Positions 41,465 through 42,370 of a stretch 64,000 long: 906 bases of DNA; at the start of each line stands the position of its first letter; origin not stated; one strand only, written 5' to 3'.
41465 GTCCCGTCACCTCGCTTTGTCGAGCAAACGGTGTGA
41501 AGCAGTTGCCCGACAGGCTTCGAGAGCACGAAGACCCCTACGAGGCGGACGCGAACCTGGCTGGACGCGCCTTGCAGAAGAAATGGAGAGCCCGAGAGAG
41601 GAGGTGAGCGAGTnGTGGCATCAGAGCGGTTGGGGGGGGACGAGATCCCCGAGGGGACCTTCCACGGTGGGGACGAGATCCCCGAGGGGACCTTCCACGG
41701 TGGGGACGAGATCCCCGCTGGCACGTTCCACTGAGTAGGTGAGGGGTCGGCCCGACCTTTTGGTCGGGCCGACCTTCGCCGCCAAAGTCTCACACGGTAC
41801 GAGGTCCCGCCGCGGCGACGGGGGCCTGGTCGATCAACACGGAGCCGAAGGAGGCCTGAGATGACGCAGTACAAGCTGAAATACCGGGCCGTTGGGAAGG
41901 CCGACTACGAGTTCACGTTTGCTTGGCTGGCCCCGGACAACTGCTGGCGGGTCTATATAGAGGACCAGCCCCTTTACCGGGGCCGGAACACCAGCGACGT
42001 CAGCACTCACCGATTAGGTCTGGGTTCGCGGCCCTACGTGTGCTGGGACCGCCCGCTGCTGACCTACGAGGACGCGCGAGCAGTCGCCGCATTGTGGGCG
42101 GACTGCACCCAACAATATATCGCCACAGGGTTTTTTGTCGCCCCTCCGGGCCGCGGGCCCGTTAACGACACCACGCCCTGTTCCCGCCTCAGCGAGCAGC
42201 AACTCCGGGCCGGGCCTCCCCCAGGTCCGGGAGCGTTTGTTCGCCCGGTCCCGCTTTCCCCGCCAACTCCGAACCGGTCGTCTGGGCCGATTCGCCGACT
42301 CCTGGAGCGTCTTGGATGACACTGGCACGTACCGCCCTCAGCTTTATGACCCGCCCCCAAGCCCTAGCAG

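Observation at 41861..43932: JAB-E1 fusion coupled to a small protein with a flexible Gly-terminated tail, and no recognisable E2 or GG-ending beta-grasp Ubl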

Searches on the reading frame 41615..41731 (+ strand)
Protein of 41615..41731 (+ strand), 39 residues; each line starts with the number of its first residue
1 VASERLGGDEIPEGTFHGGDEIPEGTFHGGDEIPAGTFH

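Call 107: search_protein_families(library=ncbifam, proteins=[window:41615-41731:+], max_evalue=1)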
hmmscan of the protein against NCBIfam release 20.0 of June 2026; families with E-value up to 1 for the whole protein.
seq(39 aa): 0 families

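Call 108: search_protein_families(library=pfam, proteins=[window:41615-41731:+], max_evalue=1)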
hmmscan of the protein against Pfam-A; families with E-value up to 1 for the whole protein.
seq(39 aa): 1 family
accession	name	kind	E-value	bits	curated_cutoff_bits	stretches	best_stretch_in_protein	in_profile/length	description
PF07927.17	HicA_toxin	-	0.091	13.3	27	0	16-26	38-48/58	HicA toxin of bacterial toxin-antitoxin,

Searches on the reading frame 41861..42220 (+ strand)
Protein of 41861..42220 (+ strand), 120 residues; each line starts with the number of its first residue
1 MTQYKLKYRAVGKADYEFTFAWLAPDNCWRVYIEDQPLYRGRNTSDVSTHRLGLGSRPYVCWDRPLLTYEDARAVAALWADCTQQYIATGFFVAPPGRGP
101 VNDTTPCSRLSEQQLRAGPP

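Call 66: predict_structure(alignment_id=A7)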
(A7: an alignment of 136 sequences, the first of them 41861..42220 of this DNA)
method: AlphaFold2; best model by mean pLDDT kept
length: 120 residues; sequences in the alignment: 136
mean_pLDDT: 93.8   pTM: 0.88
mean pLDDT of the five models: 93.8, 92.7, 92.3, 92.2, 91.9
residues with pLDDT >= 90: 101; 70-90: 16; 50-70: 3; < 50: 0
segments of 3 or more residues with pLDDT < 50: none
pLDDT, mean of each block of 10 residues (from residue 1): 88 94 96 97 96 94 96 97 97 94 90 87
secondary structure, 60 per line:
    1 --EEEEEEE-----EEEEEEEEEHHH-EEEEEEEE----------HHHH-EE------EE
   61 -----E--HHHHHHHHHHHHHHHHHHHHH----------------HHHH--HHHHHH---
elements in order: E3-9 E15-23 E28-35 H46-49 H69-89 H106-109 H112-117

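Call 69: fold_search(model_id=the predicted structure, library=pdb)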
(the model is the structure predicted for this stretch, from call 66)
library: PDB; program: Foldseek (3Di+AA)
matches with E <= 10: 158; with E <= 0.001: 0
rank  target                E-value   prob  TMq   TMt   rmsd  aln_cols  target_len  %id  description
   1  9e78_0U               4.7e-01  0.21  0.24  0.09  10.6        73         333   14  48-nm repeat of the Leishmania tarentolae doublet microtubule (released 2025-03-12)
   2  8g2z_1M               8.1e-01  0.13  0.24  0.08  10.9        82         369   10  48-nm doublet microtubule from Tetrahymena thermophila strain CU428 (released 2023-06-14)
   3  9cuy_M                1.7e+00  0.35  0.26  0.28   2.0        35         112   20  Bacteriophage PhiTE extended baseplate (released 2025-04-16)
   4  7yfz_h                1.9e+00  0.30  0.25  0.28   2.1        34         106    6  Cyanophage Pam3 baseplate proteins (released 2023-01-18)
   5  8e22_MODEL_1_X        2.1e+00  0.10  0.37  0.35  11.6       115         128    7  VPS37A_21-148 (released 2023-08-09)
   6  8v4x_A                2.1e+00  0.10  0.26  0.10   9.7        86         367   12  Structure of MALT1 in complex with an allosteric inhibitor (released 2024-05-01)
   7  2a7l_A                2.1e+00  0.06  0.21  0.20   5.4        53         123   17  Structure of the human hypothetical ubiquitin-conjugating enzyme, LOC55284 (released 2005-09-06)
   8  4chm_B                2.3e+00  0.04  0.20  0.20  13.0       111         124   13  Structure of Inner Membrane Complex (IMC) Sub-compartment Protein 1 (ISP1) from Toxoplasma gondii (released 2014-04-09)
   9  4kop_C                2.7e+00  0.06  0.23  0.19   9.7        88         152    7  Crystal Structure of WHY2 from Arabidopsis thaliana (released 2013-11-13)
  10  4xr7_J                2.9e+00  0.08  0.18  0.04   4.1        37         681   11  Structure of the Saccharomyces cerevisiae PAN2-PAN3 core complex (released 2015-01-28)
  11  4chm_C                2.9e+00  0.04  0.22  0.21  12.9       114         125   10  Structure of Inner Membrane Complex (IMC) Sub-compartment Protein 1 (ISP1) from Toxoplasma gondii (released 2014-04-09)
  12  9e2g_0F               2.9e+00  0.01  0.16  0.05  14.4       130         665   15  Cryo-EM structure of 48 nm repeat of microtubule doublet from T. brucei flagellum (released 2025-03-12)
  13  7paw_B                3.2e+00  0.07  0.25  0.10   9.9        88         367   11  MALT1 in complex with compound 1 (released 2021-11-17)
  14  4hfs_A                3.2e+00  0.04  0.17  0.11   9.3        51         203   12  Crystal structure of an uncharacterized protein (yncM) from Bacillus subtilis subsp. subtilis str. 168 at 1.55 A resol (released 2012-12-05)
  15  8f6b_C                3.2e+00  0.03  0.21  0.08  15.2        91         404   11  Crystal structure of murine PolG2 hexamer bound to DNA (released 2023-08-09)
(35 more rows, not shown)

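Call 71: fold_search(model_id=the predicted structure, library=viral)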
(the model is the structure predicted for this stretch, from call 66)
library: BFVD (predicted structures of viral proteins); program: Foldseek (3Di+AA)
matches with E <= 10: 404; with E <= 0.001: 0
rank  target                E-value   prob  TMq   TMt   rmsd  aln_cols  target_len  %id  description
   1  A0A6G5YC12            2.7e-01  0.14  0.26  0.23  11.5       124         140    8  (no name in the UniProt tables at hand)
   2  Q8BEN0                5.6e-01  0.06  0.26  0.09  22.9       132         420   15  C5 [callitrichine gammaherpesvirus 3]
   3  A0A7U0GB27            6.3e-01  0.54  0.27  0.28   2.8        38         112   18  (no name in the UniProt tables at hand)
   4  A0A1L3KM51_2          6.3e-01  0.14  0.29  0.05  10.5       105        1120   10  (no name in the UniProt tables at hand)
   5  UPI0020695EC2         7.1e-01  0.33  0.30  0.48   4.3        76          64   10  (no name look-up for this kind of identifier)
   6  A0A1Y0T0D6            7.1e-01  0.08  0.25  0.24  11.8       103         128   14  Uncharacterized protein [Pseudomonas phage Phabio]
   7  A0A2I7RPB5            7.6e-01  0.33  0.26  0.34   4.6        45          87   16  (no name in the UniProt tables at hand)
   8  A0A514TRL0            8.0e-01  0.23  0.26  0.16   3.8        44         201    9  (no name in the UniProt tables at hand)
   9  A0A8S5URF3            9.1e-01  0.30  0.29  0.46   4.4        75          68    7  Uncharacterized protein [Myoviridae sp. ctsIb3]
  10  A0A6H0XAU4            1.0e+00  0.51  0.25  0.27   1.9        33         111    6  (no name in the UniProt tables at hand)
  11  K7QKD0                1.1e+00  0.44  0.25  0.22   1.9        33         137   21  Cyanophage baseplate Pam3 plug gp18 domain-containing protein [Escherichia phage phAPEC8]
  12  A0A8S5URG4            1.1e+00  0.28  0.24  0.50   2.4        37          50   19  Uncharacterized protein [Myoviridae sp. ctsIb3]
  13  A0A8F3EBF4            1.2e+00  0.06  0.23  0.23  11.9       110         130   14  Uncharacterized protein [Arthrobacter phage SilentRX]
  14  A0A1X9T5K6            1.2e+00  0.06  0.26  0.10  15.6       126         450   16  HisI-like family-protein [Ranid herpesvirus 3]
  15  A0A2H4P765            1.2e+00  0.04  0.24  0.18  13.0       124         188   15  Uncharacterized protein [Pseudomonas phage nickie]
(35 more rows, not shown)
